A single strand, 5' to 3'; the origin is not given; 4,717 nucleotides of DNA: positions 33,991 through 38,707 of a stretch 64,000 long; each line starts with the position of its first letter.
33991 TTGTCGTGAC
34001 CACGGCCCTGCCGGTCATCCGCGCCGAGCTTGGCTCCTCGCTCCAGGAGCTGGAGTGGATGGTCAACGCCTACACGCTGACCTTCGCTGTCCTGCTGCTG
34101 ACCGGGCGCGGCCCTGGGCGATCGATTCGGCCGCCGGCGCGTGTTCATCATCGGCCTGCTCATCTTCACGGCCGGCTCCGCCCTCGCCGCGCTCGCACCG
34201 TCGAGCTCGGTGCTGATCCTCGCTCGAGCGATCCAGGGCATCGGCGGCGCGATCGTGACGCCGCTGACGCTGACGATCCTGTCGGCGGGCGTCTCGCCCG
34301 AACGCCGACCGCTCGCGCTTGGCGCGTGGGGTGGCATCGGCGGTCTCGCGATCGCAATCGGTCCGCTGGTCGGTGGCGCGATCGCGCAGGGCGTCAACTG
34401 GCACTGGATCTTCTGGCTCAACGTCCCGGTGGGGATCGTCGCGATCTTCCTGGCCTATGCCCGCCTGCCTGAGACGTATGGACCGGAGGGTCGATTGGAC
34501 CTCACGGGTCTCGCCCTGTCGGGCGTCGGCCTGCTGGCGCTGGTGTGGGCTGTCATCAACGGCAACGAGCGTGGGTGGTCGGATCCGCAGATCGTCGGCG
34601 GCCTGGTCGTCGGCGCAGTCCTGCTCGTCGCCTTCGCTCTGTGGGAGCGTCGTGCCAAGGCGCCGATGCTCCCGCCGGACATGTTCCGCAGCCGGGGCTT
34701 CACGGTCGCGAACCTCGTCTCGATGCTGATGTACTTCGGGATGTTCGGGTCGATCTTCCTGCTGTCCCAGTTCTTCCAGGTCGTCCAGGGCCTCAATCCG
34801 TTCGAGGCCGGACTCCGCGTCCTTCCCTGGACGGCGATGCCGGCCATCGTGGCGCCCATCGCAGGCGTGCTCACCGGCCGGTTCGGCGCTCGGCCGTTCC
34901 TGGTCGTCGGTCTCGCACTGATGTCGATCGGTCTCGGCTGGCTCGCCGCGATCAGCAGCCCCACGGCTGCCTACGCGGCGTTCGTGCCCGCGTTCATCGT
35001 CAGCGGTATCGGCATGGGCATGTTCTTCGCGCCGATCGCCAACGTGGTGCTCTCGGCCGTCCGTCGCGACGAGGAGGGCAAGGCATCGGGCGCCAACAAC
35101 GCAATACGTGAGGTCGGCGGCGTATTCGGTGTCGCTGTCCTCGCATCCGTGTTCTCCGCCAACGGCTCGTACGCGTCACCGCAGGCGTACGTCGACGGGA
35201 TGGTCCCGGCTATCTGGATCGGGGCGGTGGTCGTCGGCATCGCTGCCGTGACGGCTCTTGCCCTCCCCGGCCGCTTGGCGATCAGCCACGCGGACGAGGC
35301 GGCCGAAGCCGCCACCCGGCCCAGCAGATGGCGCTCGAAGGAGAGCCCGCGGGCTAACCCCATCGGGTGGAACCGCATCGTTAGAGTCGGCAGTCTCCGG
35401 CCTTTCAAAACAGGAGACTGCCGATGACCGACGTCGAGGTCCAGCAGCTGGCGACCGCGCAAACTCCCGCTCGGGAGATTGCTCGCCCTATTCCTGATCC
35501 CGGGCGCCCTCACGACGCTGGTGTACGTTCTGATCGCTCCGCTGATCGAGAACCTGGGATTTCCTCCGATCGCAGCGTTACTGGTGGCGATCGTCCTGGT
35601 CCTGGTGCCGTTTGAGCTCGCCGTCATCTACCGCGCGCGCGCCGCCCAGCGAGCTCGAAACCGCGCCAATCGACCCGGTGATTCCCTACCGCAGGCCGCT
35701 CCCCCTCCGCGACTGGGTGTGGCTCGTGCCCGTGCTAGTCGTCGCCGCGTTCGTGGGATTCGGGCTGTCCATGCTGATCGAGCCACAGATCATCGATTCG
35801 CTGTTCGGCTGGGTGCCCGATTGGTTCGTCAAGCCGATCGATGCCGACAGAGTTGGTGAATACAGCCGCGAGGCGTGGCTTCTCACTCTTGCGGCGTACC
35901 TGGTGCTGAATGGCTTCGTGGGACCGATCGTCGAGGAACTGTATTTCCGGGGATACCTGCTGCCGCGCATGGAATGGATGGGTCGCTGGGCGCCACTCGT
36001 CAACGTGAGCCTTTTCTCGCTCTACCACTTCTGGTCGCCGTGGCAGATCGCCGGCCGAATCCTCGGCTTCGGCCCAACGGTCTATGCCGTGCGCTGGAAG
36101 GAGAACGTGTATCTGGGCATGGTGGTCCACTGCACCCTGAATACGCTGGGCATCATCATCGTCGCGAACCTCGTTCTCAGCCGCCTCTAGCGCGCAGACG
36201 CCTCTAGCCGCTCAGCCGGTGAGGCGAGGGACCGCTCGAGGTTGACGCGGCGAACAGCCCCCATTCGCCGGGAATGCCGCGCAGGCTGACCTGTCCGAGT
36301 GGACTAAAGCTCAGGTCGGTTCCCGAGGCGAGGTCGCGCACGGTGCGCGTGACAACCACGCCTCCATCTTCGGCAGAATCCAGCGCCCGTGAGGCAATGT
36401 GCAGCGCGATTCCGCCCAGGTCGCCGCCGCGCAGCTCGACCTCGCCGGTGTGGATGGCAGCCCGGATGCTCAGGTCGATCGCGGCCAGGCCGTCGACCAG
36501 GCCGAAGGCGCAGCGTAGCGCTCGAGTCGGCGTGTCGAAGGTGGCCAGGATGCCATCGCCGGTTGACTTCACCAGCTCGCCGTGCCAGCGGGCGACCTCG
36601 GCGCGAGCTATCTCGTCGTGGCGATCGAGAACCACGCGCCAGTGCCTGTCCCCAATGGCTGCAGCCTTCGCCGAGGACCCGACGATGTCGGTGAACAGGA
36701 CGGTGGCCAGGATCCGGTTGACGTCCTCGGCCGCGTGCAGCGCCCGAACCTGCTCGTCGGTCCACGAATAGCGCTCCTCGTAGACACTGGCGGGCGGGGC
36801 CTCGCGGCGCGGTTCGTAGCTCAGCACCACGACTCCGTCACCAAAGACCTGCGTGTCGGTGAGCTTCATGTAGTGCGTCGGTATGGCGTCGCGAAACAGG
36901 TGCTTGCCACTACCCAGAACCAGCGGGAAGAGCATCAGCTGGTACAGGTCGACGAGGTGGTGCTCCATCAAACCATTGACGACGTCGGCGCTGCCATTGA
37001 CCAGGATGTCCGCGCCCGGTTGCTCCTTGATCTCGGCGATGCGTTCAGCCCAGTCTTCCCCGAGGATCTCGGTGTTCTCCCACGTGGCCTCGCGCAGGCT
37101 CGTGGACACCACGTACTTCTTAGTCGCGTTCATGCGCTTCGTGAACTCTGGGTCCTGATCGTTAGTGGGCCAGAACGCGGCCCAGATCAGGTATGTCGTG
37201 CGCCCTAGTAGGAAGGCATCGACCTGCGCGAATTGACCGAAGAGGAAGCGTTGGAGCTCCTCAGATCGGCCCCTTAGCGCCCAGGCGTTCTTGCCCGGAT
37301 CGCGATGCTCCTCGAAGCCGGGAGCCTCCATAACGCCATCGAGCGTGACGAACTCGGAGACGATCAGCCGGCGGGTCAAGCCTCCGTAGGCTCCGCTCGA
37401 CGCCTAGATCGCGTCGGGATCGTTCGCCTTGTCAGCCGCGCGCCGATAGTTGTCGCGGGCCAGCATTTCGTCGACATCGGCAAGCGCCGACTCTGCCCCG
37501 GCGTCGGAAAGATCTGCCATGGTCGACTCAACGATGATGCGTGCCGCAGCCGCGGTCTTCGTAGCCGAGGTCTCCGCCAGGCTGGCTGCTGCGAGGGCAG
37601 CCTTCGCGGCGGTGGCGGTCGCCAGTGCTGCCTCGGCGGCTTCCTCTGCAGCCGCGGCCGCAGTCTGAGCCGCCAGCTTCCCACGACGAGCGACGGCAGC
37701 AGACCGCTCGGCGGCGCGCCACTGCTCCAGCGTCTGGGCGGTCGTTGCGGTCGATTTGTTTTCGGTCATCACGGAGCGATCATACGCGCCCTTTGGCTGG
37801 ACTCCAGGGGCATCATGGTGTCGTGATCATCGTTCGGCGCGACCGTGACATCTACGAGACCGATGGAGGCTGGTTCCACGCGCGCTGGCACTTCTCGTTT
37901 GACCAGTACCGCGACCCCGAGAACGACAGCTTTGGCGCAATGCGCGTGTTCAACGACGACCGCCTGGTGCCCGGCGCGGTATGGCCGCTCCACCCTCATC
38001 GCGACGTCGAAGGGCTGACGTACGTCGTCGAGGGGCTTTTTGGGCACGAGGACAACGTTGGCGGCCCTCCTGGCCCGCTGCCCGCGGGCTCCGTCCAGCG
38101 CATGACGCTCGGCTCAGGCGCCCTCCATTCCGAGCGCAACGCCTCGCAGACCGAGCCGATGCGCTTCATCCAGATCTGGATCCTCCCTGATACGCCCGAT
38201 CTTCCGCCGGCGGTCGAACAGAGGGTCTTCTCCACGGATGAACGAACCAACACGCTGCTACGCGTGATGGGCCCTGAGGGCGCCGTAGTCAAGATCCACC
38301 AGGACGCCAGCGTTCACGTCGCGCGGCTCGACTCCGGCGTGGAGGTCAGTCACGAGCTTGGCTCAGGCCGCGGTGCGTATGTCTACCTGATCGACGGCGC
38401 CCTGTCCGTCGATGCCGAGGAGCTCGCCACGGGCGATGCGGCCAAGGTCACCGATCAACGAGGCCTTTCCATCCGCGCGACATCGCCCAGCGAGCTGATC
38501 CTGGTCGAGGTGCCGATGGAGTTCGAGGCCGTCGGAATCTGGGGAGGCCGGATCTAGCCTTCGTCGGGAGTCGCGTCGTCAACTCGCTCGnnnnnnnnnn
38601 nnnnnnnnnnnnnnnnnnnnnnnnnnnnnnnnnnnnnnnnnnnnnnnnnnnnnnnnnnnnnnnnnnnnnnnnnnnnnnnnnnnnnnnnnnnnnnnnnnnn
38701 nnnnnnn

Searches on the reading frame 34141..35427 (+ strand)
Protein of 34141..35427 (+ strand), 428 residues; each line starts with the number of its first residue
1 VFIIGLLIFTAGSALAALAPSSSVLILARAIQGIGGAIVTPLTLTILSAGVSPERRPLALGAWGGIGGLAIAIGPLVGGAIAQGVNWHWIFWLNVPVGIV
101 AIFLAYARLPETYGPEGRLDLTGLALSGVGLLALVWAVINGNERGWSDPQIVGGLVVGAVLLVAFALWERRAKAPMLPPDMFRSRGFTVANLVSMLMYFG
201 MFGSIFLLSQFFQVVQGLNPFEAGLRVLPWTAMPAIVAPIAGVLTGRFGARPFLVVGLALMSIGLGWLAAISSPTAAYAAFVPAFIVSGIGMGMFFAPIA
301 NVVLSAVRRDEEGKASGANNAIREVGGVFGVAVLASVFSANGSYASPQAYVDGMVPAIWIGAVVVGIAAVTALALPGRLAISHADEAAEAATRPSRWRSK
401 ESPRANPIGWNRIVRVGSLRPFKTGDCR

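Call 31: search_protein_families(library=pfam, max_evalue=0.0001, proteins=[window:34141-35427:+])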
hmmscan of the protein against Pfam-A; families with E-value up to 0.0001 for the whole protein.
window:34141-35427:+ (428 aa): 2 families
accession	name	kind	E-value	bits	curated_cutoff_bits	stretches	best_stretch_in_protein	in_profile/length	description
PF07690.21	MFS_1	-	1.3e-52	179.4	33.4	2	1-330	64-346/347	Major Facilitator Superfamily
PF06609.19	TRI12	-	6.8e-06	25.2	23.2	0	71-199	178-324/599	Fungal trichothecene efflux pump (TRI12)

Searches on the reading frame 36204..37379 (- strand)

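Call 31: search_protein_families(library=pfam, max_evalue=0.0001, proteins=[window:36204-37379:-])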
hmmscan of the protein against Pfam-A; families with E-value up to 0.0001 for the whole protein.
window:36204-37379:- (391 aa): 1 family
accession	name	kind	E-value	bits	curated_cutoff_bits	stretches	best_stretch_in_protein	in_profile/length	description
PF01872.23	RibD_C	-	1.6e-20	74.2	24.1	1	5-185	3-197/197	RibD C-terminal domain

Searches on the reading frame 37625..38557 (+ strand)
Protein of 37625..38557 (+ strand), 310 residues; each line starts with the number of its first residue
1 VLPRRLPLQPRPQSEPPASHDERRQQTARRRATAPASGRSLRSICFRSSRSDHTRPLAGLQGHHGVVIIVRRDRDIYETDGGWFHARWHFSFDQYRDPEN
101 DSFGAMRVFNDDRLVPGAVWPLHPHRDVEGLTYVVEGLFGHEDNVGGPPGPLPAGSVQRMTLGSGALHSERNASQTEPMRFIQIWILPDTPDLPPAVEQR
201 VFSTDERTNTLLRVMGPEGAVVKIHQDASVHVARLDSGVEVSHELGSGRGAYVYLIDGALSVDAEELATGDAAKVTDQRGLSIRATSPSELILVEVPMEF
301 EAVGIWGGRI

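Call 31: search_protein_families(library=pfam, max_evalue=0.0001, proteins=[window:37625-38557:+])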
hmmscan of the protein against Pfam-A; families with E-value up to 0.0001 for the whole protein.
window:37625-38557:+ (310 aa): 2 families
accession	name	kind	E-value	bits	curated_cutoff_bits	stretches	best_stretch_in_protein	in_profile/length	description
PF02678.22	Pirin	-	3.1e-22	79.1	26.1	1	81-186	11-108/108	Pirin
PF17954.7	Pirin_C_2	-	1e-19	70.9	22.9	1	219-296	9-86/86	Quercetinase C-terminal cupin domain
